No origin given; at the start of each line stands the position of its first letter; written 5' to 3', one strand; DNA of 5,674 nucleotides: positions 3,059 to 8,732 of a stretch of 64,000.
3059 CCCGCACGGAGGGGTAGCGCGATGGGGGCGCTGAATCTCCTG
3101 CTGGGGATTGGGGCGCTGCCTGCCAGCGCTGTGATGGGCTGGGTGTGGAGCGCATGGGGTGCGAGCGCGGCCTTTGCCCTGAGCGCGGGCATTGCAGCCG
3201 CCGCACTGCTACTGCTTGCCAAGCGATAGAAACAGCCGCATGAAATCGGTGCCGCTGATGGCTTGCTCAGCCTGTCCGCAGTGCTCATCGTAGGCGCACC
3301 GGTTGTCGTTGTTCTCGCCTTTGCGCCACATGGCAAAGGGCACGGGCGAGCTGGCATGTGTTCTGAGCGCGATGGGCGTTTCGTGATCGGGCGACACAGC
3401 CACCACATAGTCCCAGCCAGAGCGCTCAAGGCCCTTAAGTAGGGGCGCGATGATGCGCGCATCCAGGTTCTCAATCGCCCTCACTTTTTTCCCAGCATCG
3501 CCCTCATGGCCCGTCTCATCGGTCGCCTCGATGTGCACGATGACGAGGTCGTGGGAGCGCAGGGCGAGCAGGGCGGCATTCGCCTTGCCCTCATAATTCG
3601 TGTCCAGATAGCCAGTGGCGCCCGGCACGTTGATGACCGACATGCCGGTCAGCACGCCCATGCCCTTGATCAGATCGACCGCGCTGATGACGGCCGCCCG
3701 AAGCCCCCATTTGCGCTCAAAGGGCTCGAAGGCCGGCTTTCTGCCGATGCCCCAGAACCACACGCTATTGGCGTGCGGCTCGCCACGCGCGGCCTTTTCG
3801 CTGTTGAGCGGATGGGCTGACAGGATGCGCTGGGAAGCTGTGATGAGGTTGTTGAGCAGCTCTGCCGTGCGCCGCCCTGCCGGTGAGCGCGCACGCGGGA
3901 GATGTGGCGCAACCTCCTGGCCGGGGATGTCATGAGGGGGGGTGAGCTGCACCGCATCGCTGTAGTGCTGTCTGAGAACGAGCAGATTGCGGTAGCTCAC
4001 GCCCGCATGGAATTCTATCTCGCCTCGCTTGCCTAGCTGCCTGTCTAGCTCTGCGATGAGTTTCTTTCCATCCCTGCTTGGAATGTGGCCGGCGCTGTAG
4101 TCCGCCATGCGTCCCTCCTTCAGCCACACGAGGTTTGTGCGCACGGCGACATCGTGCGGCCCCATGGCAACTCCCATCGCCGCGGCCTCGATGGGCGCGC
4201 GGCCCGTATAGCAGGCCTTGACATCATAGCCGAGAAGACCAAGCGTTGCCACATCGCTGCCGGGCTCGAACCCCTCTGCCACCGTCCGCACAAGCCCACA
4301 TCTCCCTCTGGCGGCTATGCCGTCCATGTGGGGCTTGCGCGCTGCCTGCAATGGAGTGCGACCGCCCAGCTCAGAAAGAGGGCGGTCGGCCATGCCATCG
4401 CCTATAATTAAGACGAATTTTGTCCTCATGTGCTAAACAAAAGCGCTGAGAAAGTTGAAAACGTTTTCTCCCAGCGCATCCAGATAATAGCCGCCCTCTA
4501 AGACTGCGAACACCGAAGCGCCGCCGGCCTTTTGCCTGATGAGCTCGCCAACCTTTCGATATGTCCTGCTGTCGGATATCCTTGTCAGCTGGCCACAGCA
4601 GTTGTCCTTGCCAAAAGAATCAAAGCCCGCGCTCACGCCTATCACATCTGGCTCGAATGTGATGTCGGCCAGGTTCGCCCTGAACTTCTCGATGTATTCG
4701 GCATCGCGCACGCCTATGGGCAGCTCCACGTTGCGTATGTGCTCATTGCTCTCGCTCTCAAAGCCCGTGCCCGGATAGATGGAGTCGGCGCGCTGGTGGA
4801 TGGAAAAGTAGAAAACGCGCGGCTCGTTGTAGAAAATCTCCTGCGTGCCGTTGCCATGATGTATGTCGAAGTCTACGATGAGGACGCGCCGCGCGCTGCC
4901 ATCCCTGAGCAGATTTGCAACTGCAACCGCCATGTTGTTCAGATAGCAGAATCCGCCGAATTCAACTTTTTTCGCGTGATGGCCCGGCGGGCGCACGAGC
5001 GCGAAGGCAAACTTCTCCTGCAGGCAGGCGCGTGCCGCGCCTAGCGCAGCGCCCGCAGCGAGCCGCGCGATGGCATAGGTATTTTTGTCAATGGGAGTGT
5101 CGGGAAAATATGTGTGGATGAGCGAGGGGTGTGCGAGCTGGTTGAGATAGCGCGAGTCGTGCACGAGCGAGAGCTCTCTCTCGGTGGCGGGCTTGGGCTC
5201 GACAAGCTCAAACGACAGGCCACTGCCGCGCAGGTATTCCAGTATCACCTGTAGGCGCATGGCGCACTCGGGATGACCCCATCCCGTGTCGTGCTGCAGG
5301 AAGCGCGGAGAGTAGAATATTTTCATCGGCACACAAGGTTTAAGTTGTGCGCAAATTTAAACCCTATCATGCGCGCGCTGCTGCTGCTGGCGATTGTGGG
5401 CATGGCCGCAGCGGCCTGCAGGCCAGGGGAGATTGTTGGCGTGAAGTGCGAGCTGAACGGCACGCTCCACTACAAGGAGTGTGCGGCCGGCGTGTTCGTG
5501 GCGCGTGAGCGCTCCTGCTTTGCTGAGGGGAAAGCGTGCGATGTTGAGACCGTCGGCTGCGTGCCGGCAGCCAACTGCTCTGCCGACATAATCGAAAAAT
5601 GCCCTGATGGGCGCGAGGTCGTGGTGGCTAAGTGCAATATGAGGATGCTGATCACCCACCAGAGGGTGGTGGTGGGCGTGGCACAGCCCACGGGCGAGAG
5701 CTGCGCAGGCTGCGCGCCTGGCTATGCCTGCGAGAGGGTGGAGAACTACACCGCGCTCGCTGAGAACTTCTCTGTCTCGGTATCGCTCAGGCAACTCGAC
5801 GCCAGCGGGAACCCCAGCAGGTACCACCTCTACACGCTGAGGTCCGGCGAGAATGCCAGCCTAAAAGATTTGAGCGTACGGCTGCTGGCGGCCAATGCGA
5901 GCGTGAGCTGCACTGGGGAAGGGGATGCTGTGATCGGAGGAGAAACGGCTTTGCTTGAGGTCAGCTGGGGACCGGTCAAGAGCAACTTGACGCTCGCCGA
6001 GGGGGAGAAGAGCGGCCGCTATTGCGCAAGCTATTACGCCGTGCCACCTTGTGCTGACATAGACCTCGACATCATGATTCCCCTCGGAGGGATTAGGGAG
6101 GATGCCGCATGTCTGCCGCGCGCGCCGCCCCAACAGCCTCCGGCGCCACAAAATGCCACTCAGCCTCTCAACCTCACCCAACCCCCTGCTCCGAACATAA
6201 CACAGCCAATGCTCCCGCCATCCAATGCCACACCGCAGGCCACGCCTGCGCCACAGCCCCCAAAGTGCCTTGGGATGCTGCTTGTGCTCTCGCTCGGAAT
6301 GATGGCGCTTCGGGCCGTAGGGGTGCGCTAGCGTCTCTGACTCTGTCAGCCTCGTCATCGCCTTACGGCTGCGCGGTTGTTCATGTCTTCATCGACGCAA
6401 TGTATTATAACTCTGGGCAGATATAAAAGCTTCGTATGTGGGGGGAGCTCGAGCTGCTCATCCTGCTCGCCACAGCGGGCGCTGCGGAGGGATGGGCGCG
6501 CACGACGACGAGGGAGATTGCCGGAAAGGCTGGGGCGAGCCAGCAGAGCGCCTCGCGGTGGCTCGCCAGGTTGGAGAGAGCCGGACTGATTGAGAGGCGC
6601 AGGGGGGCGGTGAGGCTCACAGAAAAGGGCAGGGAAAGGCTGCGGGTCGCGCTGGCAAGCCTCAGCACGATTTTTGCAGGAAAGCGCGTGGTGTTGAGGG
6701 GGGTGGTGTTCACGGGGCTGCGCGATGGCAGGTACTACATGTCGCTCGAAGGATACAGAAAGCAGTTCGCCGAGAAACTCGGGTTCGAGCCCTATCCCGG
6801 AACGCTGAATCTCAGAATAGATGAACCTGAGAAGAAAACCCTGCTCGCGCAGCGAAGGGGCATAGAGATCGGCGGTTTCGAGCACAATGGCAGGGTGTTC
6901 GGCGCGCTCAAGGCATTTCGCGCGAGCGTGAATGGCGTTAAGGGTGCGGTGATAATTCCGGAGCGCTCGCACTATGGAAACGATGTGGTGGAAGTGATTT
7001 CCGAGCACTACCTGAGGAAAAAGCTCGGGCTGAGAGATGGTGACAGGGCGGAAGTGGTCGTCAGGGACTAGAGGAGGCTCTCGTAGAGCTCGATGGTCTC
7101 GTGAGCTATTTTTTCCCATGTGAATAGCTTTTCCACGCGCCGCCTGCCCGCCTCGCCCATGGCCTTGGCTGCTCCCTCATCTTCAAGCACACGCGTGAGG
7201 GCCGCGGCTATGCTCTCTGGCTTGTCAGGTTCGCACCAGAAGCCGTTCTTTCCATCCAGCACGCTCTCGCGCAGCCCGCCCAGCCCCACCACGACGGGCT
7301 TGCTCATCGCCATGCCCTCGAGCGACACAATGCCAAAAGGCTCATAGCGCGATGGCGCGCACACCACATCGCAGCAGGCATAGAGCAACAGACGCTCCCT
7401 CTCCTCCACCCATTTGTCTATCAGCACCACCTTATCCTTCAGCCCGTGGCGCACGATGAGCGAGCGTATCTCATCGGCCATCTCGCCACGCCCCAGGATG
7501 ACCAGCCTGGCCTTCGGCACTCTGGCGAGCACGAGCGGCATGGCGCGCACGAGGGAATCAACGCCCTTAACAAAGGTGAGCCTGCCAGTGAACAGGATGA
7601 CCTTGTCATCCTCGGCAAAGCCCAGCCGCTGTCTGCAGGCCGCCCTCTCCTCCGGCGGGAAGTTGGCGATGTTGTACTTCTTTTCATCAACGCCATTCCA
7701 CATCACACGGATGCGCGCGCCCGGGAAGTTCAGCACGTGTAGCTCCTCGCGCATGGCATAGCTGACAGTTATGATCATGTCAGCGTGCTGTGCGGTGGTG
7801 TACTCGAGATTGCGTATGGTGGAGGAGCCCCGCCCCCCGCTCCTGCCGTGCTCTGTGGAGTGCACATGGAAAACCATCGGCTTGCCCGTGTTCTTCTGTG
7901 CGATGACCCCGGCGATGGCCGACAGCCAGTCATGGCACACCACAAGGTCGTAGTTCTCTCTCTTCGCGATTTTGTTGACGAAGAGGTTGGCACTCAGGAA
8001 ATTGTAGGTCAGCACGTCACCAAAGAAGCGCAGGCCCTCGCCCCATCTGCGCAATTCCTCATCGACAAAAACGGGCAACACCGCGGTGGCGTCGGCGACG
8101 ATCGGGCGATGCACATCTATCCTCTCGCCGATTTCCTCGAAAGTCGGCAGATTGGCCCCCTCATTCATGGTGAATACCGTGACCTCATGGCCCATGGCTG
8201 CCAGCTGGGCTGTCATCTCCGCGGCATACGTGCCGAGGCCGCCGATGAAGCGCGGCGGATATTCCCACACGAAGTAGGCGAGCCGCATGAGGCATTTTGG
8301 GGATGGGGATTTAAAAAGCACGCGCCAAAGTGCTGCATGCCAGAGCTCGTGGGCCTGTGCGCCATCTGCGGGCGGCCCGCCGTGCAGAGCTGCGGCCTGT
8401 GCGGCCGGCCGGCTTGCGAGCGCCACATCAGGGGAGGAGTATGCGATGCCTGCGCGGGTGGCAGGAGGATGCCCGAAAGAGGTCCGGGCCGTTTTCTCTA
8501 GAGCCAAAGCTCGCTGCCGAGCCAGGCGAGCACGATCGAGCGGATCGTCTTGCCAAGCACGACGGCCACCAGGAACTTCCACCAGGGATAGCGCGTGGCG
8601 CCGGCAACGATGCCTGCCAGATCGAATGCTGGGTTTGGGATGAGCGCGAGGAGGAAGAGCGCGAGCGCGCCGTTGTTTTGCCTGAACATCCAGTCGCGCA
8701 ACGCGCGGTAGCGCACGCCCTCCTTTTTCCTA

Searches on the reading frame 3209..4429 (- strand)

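Call 22: search_protein_families(library=pfam, proteins=[window:3209-4429:-], max_evalue=0.00001)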
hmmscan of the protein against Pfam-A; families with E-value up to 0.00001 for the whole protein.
window:3209-4429:- (406 aa): 2 families
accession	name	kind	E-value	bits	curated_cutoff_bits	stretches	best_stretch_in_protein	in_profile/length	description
PF10143.14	PhosphMutase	-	3.8e-58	196.6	21.5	1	39-209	1-170/170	2,3-bisphosphoglycerate-independent phosphoglycerate mutase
PF01676.23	Metalloenzyme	-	6.8e-41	140.9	24.3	1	4-382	2-235/252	Metalloenzyme superfamily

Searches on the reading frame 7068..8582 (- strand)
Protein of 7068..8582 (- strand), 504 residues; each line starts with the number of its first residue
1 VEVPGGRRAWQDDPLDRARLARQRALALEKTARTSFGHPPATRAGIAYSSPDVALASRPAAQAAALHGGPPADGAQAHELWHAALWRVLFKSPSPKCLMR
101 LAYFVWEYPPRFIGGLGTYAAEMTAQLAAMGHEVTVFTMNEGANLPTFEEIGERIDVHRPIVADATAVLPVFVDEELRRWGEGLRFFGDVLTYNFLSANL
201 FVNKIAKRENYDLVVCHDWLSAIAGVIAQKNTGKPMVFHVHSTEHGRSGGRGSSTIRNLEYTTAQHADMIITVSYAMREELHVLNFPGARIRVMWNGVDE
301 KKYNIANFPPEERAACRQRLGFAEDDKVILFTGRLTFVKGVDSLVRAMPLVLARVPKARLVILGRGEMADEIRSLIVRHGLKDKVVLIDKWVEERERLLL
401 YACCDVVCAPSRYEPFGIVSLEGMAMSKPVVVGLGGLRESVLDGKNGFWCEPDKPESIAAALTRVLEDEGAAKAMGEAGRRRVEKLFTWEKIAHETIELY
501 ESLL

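Call 22: search_protein_families(library=pfam, proteins=[window:7068-8582:-], max_evalue=0.00001)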
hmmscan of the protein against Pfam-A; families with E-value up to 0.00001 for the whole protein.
window:7068-8582:- (504 aa): 6 families
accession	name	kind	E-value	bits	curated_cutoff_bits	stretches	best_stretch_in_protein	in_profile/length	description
PF00534.26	Glycos_transf_1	-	4.6e-38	130.9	26.4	1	316-482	5-172/172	Glycosyl transferases group 1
PF13692.12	Glyco_trans_1_4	-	4.5e-32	111.7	27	1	327-468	2-142/142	Glycosyl transferases group 1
PF13439.12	Glyco_transf_4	-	3.3e-30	105.8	28.5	1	113-301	1-169/170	Glycosyltransferase Family 4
PF13579.12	Glyco_trans_4_4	-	3e-23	83.3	29.7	1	114-297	1-158/158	Glycosyl transferase 4-like domain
PF08323.17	Glyco_transf_5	-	6e-14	52.8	22.7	1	102-281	3-224/239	Starch synthase catalytic domain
PF20706.3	GT4-conflict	-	1.6e-12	47.6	26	1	211-494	82-383/385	Family 4 Glycosyltransferase in conflict systems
